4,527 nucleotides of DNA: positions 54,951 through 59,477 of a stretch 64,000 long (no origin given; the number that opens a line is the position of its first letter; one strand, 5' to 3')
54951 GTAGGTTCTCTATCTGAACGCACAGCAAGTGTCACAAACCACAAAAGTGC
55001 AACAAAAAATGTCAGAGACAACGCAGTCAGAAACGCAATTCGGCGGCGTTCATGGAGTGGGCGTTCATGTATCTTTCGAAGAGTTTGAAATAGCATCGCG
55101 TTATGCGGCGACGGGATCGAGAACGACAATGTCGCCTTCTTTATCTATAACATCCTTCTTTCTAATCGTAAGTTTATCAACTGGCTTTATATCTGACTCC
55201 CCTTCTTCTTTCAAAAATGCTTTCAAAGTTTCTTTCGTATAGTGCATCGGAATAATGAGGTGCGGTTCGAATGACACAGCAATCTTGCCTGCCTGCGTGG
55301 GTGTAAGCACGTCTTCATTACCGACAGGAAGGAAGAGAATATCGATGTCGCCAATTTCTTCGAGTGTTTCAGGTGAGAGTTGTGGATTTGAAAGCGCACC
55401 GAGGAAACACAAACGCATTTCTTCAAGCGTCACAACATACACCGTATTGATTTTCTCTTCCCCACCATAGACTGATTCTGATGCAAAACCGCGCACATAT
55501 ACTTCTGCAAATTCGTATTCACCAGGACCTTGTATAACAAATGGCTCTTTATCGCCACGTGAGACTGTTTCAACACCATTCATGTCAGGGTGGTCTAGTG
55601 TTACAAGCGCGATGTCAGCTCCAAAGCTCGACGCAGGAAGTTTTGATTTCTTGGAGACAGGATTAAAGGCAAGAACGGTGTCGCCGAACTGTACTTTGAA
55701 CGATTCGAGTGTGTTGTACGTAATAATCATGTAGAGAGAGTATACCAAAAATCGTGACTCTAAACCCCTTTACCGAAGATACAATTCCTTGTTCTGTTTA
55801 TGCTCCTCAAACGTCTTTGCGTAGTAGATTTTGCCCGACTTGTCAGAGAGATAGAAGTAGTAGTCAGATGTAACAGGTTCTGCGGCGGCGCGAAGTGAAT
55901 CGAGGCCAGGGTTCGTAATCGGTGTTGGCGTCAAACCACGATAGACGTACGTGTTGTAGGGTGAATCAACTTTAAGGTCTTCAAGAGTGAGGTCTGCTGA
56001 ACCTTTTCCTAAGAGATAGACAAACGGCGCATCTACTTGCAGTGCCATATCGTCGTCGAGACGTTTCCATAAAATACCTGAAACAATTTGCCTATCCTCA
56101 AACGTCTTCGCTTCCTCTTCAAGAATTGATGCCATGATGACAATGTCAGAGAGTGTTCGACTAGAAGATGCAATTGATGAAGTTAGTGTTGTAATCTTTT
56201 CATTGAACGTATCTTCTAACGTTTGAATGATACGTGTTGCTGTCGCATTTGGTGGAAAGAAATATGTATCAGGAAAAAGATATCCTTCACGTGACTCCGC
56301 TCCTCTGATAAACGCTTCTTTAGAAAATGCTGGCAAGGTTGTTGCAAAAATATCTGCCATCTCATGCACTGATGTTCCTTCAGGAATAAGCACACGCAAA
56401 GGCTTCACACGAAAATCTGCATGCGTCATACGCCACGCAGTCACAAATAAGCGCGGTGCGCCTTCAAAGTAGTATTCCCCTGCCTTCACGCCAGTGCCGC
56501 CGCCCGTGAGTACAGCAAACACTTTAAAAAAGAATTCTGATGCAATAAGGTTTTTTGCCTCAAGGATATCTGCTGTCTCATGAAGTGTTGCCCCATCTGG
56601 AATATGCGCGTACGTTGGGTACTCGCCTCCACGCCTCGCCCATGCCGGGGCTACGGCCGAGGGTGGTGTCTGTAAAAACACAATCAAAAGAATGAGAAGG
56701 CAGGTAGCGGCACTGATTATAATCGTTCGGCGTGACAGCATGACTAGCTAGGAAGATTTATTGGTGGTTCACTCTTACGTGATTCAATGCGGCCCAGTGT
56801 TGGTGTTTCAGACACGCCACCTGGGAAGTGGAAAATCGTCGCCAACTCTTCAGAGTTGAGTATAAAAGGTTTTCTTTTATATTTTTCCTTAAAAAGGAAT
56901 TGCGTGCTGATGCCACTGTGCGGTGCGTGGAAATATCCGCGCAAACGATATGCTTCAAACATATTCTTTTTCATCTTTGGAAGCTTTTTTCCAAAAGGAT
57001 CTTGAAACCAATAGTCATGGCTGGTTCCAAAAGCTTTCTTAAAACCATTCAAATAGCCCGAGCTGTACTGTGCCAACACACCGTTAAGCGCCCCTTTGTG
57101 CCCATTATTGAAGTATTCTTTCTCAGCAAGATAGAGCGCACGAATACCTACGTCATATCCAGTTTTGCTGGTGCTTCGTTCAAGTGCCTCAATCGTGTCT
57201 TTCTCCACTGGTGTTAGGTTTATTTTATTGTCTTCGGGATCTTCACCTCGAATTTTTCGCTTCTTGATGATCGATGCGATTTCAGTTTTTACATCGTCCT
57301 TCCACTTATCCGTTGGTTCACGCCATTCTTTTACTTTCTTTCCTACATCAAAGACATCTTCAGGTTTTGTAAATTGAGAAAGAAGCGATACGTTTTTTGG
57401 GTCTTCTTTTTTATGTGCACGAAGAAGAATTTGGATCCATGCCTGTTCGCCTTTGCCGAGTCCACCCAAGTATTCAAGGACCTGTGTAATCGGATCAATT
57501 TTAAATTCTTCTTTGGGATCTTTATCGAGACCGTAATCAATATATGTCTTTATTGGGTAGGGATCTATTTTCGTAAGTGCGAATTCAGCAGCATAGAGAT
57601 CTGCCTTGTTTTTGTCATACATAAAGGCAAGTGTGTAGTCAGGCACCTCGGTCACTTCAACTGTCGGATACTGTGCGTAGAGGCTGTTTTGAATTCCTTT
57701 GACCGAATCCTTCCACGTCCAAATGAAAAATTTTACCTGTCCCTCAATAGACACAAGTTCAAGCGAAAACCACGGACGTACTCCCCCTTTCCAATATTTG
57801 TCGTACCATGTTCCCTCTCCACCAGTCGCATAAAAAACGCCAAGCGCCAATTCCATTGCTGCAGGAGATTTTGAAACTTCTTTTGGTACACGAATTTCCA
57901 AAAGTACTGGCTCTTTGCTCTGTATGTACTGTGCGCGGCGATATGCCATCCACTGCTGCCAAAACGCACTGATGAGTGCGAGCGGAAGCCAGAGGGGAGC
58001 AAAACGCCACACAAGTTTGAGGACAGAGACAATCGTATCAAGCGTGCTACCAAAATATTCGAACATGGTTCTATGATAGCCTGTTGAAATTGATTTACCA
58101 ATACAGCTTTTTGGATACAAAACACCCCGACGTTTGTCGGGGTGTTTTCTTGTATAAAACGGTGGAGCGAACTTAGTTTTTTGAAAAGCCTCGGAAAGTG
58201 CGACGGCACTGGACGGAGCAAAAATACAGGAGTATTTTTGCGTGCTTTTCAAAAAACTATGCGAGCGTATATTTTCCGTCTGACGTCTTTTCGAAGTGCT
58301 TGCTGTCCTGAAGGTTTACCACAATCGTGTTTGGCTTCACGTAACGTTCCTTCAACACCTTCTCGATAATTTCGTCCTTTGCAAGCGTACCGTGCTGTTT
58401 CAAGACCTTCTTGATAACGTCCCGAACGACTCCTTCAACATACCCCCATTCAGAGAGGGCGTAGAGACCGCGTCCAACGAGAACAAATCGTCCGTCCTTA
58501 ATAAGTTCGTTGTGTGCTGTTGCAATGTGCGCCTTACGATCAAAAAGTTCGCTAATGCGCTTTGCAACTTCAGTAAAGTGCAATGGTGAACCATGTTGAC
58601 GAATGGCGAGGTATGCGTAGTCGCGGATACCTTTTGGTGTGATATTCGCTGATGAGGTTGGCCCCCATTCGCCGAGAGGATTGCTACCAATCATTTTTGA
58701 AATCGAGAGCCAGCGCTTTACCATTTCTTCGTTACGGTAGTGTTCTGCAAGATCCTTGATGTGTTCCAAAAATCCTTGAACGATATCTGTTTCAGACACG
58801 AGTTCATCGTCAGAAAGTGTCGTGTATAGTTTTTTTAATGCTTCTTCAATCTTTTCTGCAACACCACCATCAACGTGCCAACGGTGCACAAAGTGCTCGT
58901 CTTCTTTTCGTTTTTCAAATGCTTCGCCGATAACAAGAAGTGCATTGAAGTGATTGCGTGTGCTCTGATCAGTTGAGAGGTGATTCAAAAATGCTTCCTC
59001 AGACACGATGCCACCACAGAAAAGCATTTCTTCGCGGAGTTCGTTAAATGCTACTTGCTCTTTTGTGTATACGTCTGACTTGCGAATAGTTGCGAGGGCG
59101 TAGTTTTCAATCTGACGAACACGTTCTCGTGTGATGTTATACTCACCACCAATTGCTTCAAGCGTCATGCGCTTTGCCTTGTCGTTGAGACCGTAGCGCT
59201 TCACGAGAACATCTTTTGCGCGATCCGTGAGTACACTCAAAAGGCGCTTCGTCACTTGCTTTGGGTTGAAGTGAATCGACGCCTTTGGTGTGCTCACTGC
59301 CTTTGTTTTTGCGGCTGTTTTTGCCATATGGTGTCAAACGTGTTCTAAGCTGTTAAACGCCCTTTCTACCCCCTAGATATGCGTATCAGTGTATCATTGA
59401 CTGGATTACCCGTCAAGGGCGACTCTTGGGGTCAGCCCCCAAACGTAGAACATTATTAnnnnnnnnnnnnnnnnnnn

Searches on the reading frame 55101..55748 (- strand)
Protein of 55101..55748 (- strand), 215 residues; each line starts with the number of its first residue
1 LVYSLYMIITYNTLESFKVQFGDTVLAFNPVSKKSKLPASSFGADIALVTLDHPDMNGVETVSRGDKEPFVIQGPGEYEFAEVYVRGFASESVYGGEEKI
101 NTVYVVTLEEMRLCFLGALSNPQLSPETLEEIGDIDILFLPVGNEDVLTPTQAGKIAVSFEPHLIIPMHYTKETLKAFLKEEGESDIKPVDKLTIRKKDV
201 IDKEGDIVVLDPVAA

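Call 7: search_protein_families(library=pfam, proteins=[window:55101-55748:-], max_evalue=0.001)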
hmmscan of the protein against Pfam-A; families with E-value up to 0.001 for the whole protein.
window:55101-55748:- (215 aa): 1 family
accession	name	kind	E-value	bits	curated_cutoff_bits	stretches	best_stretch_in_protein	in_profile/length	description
PF13483.12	Lactamase_B_3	-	1.6e-23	83.9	24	1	9-169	2-160/160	Beta-lactamase superfamily domain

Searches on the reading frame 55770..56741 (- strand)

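Call 7: search_protein_families(library=pfam, proteins=[window:55770-56741:-], max_evalue=0.001)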
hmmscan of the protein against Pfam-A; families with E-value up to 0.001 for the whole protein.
window:55770-56741:- (323 aa): 1 family
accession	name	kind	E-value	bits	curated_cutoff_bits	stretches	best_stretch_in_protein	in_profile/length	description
PF02618.21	YceG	-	1.9e-68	231.4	32.4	1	46-318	2-273/275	YceG-like family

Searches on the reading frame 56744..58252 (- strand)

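Call 7: search_protein_families(library=pfam, proteins=[window:56744-58252:-], max_evalue=0.001)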
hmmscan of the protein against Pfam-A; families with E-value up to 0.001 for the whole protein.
window:56744-58252:- (502 aa): 0 families

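Call 67: search_protein_families(library=phrogs, proteins=[window:56744-58252:-], max_evalue=0.01)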
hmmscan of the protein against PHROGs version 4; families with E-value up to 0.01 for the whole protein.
window:56744-58252:- (502 aa): 1 family
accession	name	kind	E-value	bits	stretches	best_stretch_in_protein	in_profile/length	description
phrog_5156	-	unknown function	0.0057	15.8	1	159-283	76-187/824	-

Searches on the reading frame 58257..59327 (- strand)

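Call 7: search_protein_families(library=pfam, proteins=[window:58257-59327:-], max_evalue=0.001)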
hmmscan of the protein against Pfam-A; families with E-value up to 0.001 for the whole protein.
window:58257-59327:- (356 aa): 2 families
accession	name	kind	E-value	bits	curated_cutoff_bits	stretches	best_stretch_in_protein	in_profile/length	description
PF04545.22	Sigma70_r4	-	6.8e-14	51.5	24.1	1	29-83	1-50/50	Sigma-70, region 4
PF05066.19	HARE-HTH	-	1.7e-07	32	25.9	0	238-294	7-71/71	HB1, ASXL, restriction endonuclease HTH domain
